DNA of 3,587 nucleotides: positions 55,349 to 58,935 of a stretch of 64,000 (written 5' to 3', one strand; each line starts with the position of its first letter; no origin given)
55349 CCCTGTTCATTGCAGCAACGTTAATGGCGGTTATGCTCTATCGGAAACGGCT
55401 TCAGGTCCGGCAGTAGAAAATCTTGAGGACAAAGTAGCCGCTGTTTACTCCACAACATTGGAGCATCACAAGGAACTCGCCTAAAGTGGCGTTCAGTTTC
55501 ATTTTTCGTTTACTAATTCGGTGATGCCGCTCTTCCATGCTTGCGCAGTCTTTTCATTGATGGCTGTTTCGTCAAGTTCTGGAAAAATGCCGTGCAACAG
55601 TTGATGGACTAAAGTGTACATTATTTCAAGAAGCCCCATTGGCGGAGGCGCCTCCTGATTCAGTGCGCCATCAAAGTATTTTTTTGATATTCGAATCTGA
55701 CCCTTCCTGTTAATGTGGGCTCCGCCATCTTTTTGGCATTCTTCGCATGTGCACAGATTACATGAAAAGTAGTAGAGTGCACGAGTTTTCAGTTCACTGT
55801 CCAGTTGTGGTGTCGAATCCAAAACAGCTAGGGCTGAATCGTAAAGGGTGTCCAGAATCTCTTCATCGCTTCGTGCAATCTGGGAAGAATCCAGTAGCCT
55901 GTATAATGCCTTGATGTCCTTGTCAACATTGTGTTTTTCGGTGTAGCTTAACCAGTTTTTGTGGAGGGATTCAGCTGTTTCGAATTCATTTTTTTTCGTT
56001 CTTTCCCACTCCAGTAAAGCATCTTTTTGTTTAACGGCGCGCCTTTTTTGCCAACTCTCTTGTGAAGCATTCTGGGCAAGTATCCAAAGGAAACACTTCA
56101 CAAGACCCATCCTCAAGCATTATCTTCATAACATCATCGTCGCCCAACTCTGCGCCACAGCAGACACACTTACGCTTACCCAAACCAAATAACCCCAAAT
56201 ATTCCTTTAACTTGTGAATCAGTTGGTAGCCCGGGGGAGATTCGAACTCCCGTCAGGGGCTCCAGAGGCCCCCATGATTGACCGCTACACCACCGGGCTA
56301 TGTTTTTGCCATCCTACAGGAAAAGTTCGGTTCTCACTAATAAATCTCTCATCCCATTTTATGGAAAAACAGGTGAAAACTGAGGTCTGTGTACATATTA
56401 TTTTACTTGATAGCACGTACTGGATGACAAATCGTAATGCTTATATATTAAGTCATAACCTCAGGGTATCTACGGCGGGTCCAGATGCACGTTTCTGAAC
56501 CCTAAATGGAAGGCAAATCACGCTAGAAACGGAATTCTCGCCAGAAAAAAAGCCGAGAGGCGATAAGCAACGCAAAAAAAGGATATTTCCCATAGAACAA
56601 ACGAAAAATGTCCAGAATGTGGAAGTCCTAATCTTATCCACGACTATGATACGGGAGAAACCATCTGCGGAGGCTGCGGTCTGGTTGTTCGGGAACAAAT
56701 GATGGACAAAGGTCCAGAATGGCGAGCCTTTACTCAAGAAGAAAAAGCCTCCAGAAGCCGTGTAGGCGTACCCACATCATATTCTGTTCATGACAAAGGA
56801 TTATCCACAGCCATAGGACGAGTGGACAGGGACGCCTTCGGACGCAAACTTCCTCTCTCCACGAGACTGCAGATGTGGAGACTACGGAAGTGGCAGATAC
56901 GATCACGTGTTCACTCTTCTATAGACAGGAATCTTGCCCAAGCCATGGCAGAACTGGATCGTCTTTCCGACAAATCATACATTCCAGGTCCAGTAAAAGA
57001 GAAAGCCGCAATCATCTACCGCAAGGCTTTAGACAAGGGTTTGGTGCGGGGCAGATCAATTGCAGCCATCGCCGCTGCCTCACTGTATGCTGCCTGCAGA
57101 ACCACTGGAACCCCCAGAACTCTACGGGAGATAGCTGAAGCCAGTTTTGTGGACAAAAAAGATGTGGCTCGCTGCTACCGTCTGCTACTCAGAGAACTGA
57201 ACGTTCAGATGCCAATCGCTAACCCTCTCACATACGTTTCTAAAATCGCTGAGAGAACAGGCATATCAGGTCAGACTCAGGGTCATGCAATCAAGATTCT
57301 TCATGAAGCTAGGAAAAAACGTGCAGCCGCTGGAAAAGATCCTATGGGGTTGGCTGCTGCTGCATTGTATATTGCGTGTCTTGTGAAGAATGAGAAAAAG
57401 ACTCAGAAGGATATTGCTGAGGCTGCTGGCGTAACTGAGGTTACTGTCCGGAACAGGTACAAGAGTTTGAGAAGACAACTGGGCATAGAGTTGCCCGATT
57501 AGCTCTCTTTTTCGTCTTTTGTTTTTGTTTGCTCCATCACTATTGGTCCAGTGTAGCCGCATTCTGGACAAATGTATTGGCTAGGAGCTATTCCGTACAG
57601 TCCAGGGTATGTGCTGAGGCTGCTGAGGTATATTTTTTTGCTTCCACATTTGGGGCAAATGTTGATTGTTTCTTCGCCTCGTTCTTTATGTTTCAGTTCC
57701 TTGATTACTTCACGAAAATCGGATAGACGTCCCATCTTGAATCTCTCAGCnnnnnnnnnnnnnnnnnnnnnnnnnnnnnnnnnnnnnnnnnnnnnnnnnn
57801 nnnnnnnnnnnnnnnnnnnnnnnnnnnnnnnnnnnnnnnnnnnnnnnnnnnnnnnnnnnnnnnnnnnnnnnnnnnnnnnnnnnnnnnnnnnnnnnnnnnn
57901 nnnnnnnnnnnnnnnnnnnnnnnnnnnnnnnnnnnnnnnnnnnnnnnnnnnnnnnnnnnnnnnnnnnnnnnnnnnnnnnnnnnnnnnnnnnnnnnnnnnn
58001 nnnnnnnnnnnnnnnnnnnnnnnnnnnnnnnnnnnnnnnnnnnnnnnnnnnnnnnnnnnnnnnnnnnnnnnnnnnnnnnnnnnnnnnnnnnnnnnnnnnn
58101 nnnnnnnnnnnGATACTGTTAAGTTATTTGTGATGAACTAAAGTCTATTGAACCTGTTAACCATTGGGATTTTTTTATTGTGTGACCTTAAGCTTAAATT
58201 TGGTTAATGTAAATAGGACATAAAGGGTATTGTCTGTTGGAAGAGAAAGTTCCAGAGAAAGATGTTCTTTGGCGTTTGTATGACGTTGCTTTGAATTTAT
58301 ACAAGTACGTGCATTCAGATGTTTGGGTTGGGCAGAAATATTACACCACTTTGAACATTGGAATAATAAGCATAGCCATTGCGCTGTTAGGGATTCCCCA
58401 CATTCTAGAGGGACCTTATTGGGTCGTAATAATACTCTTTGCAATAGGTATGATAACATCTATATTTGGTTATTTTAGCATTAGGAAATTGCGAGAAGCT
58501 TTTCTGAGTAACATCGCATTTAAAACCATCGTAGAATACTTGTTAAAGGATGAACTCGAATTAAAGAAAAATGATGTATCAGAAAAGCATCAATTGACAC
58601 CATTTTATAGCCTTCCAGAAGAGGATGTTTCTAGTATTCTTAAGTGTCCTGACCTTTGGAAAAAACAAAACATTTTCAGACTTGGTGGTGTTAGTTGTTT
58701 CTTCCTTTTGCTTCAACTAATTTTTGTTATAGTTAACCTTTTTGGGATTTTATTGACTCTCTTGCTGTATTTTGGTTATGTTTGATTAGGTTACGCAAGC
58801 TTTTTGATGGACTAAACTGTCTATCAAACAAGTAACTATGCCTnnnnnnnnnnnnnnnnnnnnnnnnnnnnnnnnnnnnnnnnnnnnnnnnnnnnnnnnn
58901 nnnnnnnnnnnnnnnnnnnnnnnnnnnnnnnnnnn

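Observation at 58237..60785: RHH plus DUF262/DUF1524 (GmrSD-like) operon with a convergent small membrane protein: a candidate regulated or abortive defence module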

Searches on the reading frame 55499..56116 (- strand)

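Call 3: search_protein_families(library=pfam, proteins=[window:55499-56116:-], max_evalue=0.1)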
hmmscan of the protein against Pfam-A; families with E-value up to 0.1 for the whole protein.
window:55499-56116:- (205 aa): 1 family
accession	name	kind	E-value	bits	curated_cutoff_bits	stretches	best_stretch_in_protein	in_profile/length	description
PF04415.17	DUF515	-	0.064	12.1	29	1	16-101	114-200/449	Protein of unknown function (DUF515)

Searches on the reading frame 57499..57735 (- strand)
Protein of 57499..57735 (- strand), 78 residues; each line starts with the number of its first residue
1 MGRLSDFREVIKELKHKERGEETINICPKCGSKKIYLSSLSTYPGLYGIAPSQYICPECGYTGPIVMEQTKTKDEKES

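Call 3: search_protein_families(library=pfam, proteins=[window:57499-57735:-], max_evalue=0.1)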
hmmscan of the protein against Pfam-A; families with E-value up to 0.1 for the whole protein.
window:57499-57735:- (78 aa): 30 families (the best 25 are shown)
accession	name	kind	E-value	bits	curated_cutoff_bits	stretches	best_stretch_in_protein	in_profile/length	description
PF01096.23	Zn_ribbon_TFIIS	-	5.2e-05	23.4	21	0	26-38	2-14/39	Transcription factor S-II (TFIIS)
PF07754.17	HVO_2753_ZBP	-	8e-05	22.8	33.2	0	22-36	14-28/46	Small zinc finger protein HVO_2753-like, Zn-binding pocket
PF01396.24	Zn_ribbon_Top1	-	0.00041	20.5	32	0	25-33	2-10/39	Topoisomerase DNA binding C4 zinc finger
PF08271.17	Zn_Ribbon_TF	-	0.00052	19.9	29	0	26-36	2-12/43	TFIIB zinc-binding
PF13248.11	Zn_ribbon_3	-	0.00095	19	27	0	50-61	13-24/26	zinc-ribbon domain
PF21349.2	RUBY_RBDX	-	0.0011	18.8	26.5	1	20-34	12-26/30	Rubrerythrin, rubredoxin-like domain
PF09723.15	Zn_ribbon_8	-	0.0012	19.3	34.4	0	21-34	23-36/41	Zinc ribbon domain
PF12760.12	Zn_ribbon_IS1595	-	0.0013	19.1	25.4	1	26-62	20-46/46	Transposase zinc-ribbon domain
PF13240.11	Zn_Ribbon_1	-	0.0015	18.7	25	0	25-33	14-22/23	zinc-ribbon domain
PF08792.16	A2L_zn_ribbon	-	0.0015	18.6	22.9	0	52-64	20-32/33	A2L zinc ribbon domain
PF14354.12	Lar_restr_allev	-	0.0044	17.7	28.6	1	23-70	2-42/58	Restriction alleviation protein Lar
PF10058.14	Zn_ribbon_10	-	0.0044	17.2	24.2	0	49-61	40-52/54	ER junction formation factor lunapark, zinc ribbon finger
PF07282.18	Cas12f1-like_TNB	-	0.0045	17.6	26.3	1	23-62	27-49/60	Cas12f1-like, TNB domain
PF14690.11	Zn_ribbon_ISL3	-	0.005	17.7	25.5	0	26-37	4-15/47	zinc-finger of transposase IS204/IS1001/IS1096/IS1165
PF23451.1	Zn_ribbon_PaaD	-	0.0078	16.3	27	0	16-38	6-28/53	PaaD zinc beta ribbon domain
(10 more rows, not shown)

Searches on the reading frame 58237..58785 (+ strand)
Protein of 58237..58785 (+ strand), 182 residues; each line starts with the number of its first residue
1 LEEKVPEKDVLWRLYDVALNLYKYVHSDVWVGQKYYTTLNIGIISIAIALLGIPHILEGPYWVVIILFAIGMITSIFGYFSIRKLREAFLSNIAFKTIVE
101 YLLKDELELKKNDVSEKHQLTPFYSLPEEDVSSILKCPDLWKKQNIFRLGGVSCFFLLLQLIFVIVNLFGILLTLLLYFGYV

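Call 3: search_protein_families(library=pfam, proteins=[window:58237-58785:+], max_evalue=0.1)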
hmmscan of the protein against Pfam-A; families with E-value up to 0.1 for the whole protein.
window:58237-58785:+ (182 aa): 2 families
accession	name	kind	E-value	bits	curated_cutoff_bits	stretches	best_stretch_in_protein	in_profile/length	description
PF24838.2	8xMP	-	0.00041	20.6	30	1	13-101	2-87/136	Octameric membrane protein family (8xMP)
PF05598.16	DUF772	-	0.085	13.3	23.1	0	66-104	9-47/74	Transposase domain (DUF772)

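Call 4: search_protein_families(library=padloc, proteins=[window:58237-58785:+], max_evalue=0.1)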
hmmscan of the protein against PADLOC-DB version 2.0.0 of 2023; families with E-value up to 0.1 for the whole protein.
window:58237-58785:+ (182 aa): 0 families

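Call 8: search_protein_families(library=ncbifam, proteins=[window:58237-58785:+], max_evalue=0.1)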
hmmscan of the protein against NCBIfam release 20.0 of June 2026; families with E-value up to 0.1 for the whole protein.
window:58237-58785:+ (182 aa): 0 families

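Call 11: find_homologous_proteins(query=window:58237-58785:+, max_evalue=0.001)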
Query window:58237-58785:+ (182 aa): 3 proteins with E <= 0.001 among 613 candidates.
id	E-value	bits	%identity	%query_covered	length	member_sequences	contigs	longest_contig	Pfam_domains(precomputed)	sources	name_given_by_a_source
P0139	1.0e-113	396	100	100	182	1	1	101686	-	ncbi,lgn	-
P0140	6.4e-64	233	64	93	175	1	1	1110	PF24838.3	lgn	-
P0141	7.4e-34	135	48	86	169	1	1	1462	-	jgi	jgi:hypothetical protein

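Call 56: find_encoding_contigs(protein=P0140, flank=3000, max_places=2)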
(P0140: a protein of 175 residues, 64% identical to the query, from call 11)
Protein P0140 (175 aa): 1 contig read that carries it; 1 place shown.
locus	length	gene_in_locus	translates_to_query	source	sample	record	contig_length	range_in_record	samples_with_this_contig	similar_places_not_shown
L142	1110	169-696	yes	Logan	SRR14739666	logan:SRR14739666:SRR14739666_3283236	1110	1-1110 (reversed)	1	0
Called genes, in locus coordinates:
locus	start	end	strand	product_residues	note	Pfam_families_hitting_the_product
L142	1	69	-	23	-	?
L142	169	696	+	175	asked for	PF24838:8xMP (weak)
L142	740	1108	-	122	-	?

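Call 79: search_solved_structures(query=window:58237-58785:+, max_evalue=10)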
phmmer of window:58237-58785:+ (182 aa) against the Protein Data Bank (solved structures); distinct sequences matched with E-value up to 10: 0.
